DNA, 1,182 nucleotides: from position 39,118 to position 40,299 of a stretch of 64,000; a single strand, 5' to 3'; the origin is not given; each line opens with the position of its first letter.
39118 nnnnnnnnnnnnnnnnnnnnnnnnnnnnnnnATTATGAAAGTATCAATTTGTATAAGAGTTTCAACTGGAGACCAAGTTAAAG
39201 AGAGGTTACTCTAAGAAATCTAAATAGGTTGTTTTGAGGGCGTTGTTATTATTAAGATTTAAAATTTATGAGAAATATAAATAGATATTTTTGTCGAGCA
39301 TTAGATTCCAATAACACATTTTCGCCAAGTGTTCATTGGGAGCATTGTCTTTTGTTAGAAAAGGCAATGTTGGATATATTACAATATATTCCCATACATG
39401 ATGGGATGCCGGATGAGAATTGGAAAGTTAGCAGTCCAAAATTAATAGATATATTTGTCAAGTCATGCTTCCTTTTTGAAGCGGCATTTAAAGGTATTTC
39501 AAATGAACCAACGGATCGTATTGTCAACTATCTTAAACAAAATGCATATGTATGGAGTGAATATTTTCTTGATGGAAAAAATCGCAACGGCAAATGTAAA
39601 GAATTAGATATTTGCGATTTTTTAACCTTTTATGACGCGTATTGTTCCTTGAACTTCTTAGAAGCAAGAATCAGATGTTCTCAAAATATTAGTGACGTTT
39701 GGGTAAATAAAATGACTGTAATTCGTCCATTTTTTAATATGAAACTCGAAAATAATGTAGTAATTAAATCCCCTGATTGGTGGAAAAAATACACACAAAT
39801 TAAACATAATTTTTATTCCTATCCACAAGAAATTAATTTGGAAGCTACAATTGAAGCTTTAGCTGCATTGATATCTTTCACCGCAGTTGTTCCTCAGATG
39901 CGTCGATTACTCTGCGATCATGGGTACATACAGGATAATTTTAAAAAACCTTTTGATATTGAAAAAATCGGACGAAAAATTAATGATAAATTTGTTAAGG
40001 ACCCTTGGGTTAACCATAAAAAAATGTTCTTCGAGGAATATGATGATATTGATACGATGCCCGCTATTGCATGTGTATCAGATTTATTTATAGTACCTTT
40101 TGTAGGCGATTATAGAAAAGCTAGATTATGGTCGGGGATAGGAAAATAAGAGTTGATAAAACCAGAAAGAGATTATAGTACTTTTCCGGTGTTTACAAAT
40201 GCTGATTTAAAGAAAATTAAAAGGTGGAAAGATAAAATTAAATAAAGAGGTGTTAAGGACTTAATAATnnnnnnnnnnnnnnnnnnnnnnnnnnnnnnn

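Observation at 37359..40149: Operon of unknowns: excisionase-like HTH, 534-aa membrane-anchored protein and 293-aa protein under a near-leaderless promoter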

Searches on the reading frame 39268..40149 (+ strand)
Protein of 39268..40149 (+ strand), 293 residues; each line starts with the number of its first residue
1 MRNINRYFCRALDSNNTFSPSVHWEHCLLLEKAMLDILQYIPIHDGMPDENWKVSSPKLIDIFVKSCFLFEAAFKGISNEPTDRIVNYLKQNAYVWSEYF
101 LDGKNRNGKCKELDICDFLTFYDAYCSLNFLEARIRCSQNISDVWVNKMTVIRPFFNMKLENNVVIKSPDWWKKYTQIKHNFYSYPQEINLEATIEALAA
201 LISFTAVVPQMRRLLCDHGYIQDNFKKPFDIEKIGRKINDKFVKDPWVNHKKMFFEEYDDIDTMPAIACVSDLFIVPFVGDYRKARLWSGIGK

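Call 6: search_protein_families(library=pfam, proteins=[window:39268-40149:+], max_evalue=0.01)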
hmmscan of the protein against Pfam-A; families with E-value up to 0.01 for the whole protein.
window:39268-40149:+ (293 aa): 0 families

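Call 7: search_protein_families(library=padloc, proteins=[window:39268-40149:+], max_evalue=0.01)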
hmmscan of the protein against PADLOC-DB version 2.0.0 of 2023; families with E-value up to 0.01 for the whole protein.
window:39268-40149:+ (293 aa): 0 families

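Call 8: search_protein_families(library=ncbifam, proteins=[window:39268-40149:+], max_evalue=0.1)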
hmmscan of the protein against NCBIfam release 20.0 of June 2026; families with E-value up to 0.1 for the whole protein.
window:39268-40149:+ (293 aa): 1 family
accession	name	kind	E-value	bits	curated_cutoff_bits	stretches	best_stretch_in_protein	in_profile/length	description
TIGR00384.1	dhsB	subfamily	0.079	12.4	88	0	133-235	65-171/222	succinate dehydrogenase and fumarate reductase iron-sulfur protein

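Call 9: search_protein_families(library=phrogs, proteins=[window:39268-40149:+], max_evalue=0.1)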
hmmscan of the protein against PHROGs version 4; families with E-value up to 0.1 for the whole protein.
window:39268-40149:+ (293 aa): 0 families

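Call 12: find_homologous_proteins(query=window:39268-40149:+)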
Query window:39268-40149:+ (293 aa): 17 proteins with E <= 0.001 among 424 candidates.
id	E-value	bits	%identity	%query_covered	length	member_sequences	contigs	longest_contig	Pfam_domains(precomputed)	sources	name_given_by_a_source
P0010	3.0e-181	620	100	90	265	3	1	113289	-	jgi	-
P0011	2.1e-133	463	65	100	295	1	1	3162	-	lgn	-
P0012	1.4e-124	434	63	98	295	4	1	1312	-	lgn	-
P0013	1.9e-123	430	61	100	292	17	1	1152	-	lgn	-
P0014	2.6e-122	426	62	100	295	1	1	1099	-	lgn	-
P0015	2.0e-119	417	60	99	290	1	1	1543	-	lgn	-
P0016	1.5e-115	404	59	100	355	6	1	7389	-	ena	-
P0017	2.6e-114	400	57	100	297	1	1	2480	-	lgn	-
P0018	2.0e-111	390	55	100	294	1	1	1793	-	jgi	jgi:hypothetical protein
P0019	2.8e-105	370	53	99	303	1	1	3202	-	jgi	jgi:hypothetical protein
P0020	4.4e-99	350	54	97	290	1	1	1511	-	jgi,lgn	jgi:hypothetical protein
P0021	6.1e-98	346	50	99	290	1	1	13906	-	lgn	-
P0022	8.9e-96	339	56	90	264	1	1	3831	-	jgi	jgi:hypothetical protein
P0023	2.0e-88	315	56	84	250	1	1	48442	-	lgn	-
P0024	2.5e-71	259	67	55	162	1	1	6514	-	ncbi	ncbi:MAG: hypothetical protein ACUZ9M_08705 [Candidatus Scalindua sp.]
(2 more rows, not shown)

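Call 21: find_encoding_contigs(protein=P0023, flank=10000, max_places=3)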
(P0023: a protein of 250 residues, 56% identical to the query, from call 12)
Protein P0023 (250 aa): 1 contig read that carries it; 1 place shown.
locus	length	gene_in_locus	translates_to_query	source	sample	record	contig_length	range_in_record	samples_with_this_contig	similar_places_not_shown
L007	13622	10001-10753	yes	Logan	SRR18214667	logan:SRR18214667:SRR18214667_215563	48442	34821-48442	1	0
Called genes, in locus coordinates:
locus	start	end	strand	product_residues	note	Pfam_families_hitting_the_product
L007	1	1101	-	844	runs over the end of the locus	PF13231:PMT_2 (weak), PF07719:TPR_2 (faint), PF13414:TPR_11 (faint), PF13432:TPR_16 (weak), PF13181:TPR_8 (faint), PF14559:TPR_19 (faint)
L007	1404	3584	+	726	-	PF07715:Plug (faint), PF13620:CarboxypepD_reg, PF13715:CarbopepD_reg_2, PF00593:TonB_dep_Rec_b-barrel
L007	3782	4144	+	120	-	PF04480:DUF559, PF18741:MTES_1575 (weak)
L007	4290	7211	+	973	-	PF04313:HSDR_N (weak), PF02384:N6_Mtase (weak), PF01170:UPF0020 (faint), PF20473:MmeI_Mtase, PF07669:Eco57I, PF12950:TaqI_C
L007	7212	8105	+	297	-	-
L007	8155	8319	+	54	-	-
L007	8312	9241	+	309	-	PF13289:SIR2_2 (weak)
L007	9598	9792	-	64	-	-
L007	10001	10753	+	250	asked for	-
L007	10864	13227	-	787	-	PF00317:Ribonuc_red_lgN, PF02867:Ribonuc_red_lgC, PF12637:TSCPD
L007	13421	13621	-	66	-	?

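Call 22: find_encoding_contigs(protein=P0021, flank=10000, max_places=3)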
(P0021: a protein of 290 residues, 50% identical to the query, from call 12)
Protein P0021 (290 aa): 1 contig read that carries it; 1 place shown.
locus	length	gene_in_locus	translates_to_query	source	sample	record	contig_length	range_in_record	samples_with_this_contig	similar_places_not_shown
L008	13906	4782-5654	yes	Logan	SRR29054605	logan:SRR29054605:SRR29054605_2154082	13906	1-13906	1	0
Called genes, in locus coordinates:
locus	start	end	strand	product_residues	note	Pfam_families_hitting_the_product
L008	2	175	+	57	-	?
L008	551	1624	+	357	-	PF13784:Fic_N, PF02661:Fic, PF21248:SoFic-like_C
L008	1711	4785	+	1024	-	PF04313:HSDR_N (faint), PF13588:HSDR_N_2 (weak), PF20473:MmeI_Mtase, PF07669:Eco57I, PF02384:N6_Mtase (weak), PF12950:TaqI_C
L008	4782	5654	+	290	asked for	-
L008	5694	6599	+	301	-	-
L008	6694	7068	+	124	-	PF07681:DoxX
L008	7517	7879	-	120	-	-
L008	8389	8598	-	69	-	PF15919:HicB_lk_antitox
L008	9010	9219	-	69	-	-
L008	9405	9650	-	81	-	-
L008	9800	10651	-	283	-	PF01545:Cation_efflux, PF16916:ZT_dimer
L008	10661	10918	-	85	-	PF13192:Thioredoxin_3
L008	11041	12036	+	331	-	PF01073:3Beta_HSD, PF01370:Epimerase, PF02719:Polysacc_synt_2, PF04321:RmlD_sub_bind, PF05368:NmrA, PF07993:NAD_binding_4, PF13460:NAD_binding_10, PF16363:GDP_Man_Dehyd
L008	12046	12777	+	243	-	PF02517:Rce1-like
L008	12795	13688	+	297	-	PF14378:PAP2_3, PF01569:PAP2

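Call 23: find_encoding_contigs(protein=P0016, flank=10000, max_places=3)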
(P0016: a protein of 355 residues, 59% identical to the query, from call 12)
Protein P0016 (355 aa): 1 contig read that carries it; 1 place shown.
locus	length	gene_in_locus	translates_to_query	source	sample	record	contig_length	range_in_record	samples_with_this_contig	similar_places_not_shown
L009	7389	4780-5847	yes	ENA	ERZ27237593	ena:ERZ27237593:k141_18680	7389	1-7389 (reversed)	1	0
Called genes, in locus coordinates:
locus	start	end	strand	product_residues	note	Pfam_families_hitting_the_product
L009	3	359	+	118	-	?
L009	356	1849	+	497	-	PF02310:B12-binding, PF04055:Radical_SAM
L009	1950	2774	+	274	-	PF00069:Pkinase (faint), PF01636:APH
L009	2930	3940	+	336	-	PF03706:LPG_synthase_TM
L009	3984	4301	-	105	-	PF01909:NTP_transf_2, PF18765:Polbeta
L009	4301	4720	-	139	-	PF08780:NTase_sub_bind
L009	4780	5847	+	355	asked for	-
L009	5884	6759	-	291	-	PF11306:DUF3108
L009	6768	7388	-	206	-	?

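Call 34: predict_structure(alignment_id=A2)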
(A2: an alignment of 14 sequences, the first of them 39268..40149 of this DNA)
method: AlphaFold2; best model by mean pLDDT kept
length: 293 residues; sequences in the alignment: 14
mean_pLDDT: 66.1   pTM: 0.68
mean pLDDT of the five models: 66.1, 64.2, 57.7, 57.7, 57.3
residues with pLDDT >= 90: 33; 70-90: 115; 50-70: 59; < 50: 86
segments of 3 or more residues with pLDDT < 50: 1-3, 12-22, 207-231, 245-254, 259-261, 263-293
pLDDT, mean of each block of 10 residues (from residue 1): 60 41 56 72 77 86 86 77 78 90 90 90 78 56 68 84 92 87 75 87 57 41 38 54 44 47 43 40 35 26
secondary structure, 60 per line:
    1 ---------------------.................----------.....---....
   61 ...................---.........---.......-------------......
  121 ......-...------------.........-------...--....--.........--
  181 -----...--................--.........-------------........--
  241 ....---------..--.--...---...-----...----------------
elements in order: H22-38 H49-53 H57-79 H83-91 H95-101 H115-126 H143-151 E159-161 E164-167 H170-178 H191-206 H209-217 E234-238 E241-244 E267-269 E275-277

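Call 36: search_solved_structures(query=A2, max_evalue=10)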
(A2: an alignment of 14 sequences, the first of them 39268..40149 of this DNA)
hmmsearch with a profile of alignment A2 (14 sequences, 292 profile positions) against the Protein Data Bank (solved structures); distinct sequences matched with E-value up to 10: 3.
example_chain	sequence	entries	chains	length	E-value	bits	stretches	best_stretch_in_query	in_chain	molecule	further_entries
8tm9_A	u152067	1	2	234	0.3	13.6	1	56-117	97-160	D_3_633_8x peptide bound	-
8tlp_A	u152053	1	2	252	0.41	13.2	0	56-117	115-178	D_3_633_8x, no peptide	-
9e6q_AQ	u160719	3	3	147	0.54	12.8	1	141-189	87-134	Large ribosomal subunit protein eL19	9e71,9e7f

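Call 38: fold_search(model_id=the predicted structure, library=pdb)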
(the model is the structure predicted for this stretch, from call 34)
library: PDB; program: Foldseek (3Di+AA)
matches with E <= 10: 82; with E <= 0.001: 0
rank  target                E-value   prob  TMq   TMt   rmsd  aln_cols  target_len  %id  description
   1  6cwh_C                1.5e+00  0.04  0.14  0.19  17.2       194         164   13  Crystal structure of SpaA-SLH in complex with 4,6-Pyr-beta-D-ManNAcOMe (P1) (released 2018-08-15)
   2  4g1u_A                2.1e+00  0.01  0.08  0.08  18.6       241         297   11  X-ray structure of the bacterial heme transporter HmuUV from Yersinia pestis (released 2012-12-19)
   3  2acl_B                2.5e+00  0.02  0.12  0.14  22.6       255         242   10  Liver X-Receptor alpha Ligand Binding Domain with SB313987 (released 2005-09-20)
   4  5oge_G                2.6e+00  0.03  0.12  0.12  16.3       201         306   12  Crystal structure of a nucleotide sugar transporter (released 2017-11-22)
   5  8x0c_A                2.6e+00  0.02  0.13  0.07  21.1       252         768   13  Human FL Metabotropic glutamate receptor 5, mGlu5-5M with quisqualate and VU0424465, conformer 1 (released 2024-11-06)
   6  8om9_A                2.6e+00  0.01  0.09  0.05  27.5       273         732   11  MutSbeta bound to (CAG)2 DNA (open form) (released 2023-05-24)
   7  9h76_A                2.9e+00  0.02  0.14  0.11  18.9       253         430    8  Bacterial LAT transporter BASC in complex with L-Ala and NB53 (released 2025-01-01)
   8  5odw_C                3.2e+00  0.04  0.16  0.22  15.0       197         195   15  Structure of the FpvAI-pyocin S2 complex (released 2017-11-08)
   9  2cic                  3.2e+00  0.02  0.12  0.15  19.6       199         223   10  THE CRYSTAL STRUCTURE OF A COMPLEX OF CAMPYLOBACTER JEJUNI DUTPASE WITH SUBSTRATE ANALOGUE DUPNHPP (released 2007-03-27)
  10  6f2w_A                3.2e+00  0.02  0.15  0.11  18.2       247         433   10  Bacterial asc transporter crystal structure in open to in conformation (released 2019-04-24)
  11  5oge_F                3.2e+00  0.02  0.12  0.11  16.3       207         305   14  Crystal structure of a nucleotide sugar transporter (released 2017-11-22)
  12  7yqc_A                3.4e+00  0.03  0.15  0.20  12.3       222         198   10  EM structure of human PA28gamma (released 2022-09-21)
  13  9crw_H                3.4e+00  0.03  0.15  0.19  17.1       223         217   12  Crystal structure of the Candida albicans kinesin-8 proximal tail domain (released 2024-09-04)
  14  7ae8_D                4.0e+00  0.16  0.30  0.51   6.8       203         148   10  Crystal structure of HEPN(R102A) toxin (released 2020-12-30)
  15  5oge_C                4.2e+00  0.02  0.12  0.12  16.3       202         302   13  Crystal structure of a nucleotide sugar transporter (released 2017-11-22)
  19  7ae8_A                4.6e+00  0.15  0.31  0.53   6.8       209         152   10  Crystal structure of HEPN(R102A) toxin (released 2020-12-30)
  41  7ae8_C                6.4e+00  0.12  0.30  0.53   6.8       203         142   10  Crystal structure of HEPN(R102A) toxin (released 2020-12-30)
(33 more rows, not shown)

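Call 71: find_homologous_proteins(query=A2, max_evalue=0.001)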
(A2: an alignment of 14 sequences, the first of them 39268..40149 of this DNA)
Query A2 (14 sequences) (293 aa, profile of the alignment): 19 proteins with E <= 0.001 among 5362 candidates.
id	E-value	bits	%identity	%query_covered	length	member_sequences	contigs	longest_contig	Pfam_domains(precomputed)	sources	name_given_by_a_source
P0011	6.0e-164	563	65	100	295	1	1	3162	-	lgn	-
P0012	2.4e-160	551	63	98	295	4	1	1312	-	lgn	-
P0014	5.7e-160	549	62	100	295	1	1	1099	-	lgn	-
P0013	2.6e-158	544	61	100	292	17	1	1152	-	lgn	-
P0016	2.0e-156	538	59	100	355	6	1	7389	-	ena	-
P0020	1.4e-153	529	54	97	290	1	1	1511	-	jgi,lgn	jgi:hypothetical protein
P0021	4.2e-152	524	50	99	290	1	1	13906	-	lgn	-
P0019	9.7e-152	522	53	99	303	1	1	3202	-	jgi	jgi:hypothetical protein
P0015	7.5e-150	516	60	99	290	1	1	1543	-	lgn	-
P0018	1.5e-148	512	55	100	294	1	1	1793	-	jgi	jgi:hypothetical protein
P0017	1.8e-147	508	57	100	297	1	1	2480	-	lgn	-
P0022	7.5e-141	487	56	90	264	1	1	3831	-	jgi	jgi:hypothetical protein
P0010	1.3e-140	486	100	90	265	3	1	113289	-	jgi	-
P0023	2.7e-127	442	56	84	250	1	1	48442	-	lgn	-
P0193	4.9e-113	395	47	95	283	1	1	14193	-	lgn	-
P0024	2.3e-81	291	67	55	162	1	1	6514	-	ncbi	ncbi:MAG: hypothetical protein ACUZ9M_08705 [Candidatus Scalindua sp.]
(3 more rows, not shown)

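Call 72: find_encoding_contigs(protein=P0193, flank=8000, max_places=2)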
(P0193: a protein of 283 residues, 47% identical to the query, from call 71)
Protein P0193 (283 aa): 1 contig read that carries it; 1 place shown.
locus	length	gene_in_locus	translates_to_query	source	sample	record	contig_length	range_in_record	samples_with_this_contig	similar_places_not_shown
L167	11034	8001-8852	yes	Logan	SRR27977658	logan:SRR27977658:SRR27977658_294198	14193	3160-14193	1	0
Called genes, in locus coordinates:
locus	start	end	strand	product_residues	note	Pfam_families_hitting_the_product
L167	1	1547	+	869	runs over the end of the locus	PF01555:N6_N4_Mtase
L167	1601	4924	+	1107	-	PF07693:KAP_NTPase, PF13191:AAA_16 (faint)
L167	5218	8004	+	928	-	PF04851:ResIII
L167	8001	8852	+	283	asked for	-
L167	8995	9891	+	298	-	-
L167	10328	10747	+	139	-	-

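Call 73: find_encoding_contigs(protein=P0024, flank=8000, max_places=2)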
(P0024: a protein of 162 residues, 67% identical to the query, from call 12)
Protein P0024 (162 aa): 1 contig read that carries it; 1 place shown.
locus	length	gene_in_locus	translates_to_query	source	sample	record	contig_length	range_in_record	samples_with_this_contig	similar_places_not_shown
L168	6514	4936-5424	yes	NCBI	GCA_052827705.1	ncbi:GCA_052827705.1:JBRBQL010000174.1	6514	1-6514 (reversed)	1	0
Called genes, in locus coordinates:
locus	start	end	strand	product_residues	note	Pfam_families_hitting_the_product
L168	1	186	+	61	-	?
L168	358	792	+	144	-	PF01648:ACPS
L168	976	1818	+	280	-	PF01261:AP_endonuc_2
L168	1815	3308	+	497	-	PF02310:B12-binding, PF04055:Radical_SAM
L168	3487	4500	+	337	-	PF03706:LPG_synthase_TM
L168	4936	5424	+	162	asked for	-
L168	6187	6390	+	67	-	-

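Call 74: find_encoding_contigs(protein=P0022, flank=8000, max_places=2)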
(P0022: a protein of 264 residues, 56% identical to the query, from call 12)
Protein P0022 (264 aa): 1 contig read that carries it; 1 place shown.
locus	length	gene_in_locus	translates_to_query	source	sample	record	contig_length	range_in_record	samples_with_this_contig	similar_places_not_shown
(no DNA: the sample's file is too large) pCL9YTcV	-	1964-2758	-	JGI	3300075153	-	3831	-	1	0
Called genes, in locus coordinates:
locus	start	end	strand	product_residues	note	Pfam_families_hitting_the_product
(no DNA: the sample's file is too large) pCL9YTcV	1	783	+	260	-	?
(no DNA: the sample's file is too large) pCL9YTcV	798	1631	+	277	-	PF04962:KduI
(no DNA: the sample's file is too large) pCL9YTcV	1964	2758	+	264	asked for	-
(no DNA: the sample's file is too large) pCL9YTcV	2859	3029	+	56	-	-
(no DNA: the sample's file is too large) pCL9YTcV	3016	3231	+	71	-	-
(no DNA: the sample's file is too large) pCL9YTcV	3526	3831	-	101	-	?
